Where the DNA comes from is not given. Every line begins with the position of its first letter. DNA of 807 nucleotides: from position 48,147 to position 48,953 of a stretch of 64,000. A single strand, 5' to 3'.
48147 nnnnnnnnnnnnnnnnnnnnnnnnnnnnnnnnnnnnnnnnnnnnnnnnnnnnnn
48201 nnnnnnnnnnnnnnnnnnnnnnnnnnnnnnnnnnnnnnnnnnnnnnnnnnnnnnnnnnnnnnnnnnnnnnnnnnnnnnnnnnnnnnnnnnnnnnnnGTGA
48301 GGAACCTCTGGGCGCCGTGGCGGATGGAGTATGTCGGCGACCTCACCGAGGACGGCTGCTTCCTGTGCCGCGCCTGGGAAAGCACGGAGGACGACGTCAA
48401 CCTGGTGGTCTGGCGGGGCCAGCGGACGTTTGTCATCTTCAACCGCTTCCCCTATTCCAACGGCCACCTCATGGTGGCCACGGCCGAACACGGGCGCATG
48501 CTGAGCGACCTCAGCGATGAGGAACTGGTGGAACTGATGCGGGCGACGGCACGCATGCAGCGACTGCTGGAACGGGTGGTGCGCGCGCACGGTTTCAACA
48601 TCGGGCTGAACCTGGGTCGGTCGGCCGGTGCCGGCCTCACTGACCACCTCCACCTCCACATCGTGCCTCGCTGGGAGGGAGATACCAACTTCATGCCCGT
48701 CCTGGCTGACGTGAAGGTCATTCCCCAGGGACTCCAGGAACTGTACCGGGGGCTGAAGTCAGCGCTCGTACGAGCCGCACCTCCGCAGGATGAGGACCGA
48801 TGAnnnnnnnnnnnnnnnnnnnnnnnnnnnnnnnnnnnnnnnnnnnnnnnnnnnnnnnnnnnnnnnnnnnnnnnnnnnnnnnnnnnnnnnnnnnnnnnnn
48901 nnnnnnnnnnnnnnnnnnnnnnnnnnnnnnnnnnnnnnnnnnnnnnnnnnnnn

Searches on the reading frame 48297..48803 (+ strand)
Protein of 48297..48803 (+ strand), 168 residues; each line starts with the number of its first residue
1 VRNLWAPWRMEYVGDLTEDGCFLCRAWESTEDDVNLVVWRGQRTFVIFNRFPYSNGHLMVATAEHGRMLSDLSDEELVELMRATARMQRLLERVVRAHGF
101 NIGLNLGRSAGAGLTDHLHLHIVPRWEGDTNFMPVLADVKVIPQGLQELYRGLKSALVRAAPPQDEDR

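Call 52: search_protein_families(library=pfam, proteins=[window:48297-48803:+], max_evalue=0.00001)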
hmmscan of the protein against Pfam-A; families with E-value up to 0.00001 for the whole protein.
window:48297-48803:+ (168 aa): 1 family
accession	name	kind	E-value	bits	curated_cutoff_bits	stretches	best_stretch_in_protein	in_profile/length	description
PF01230.28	HIT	-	7.8e-14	52.5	21.5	1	37-126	8-96/98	HIT domain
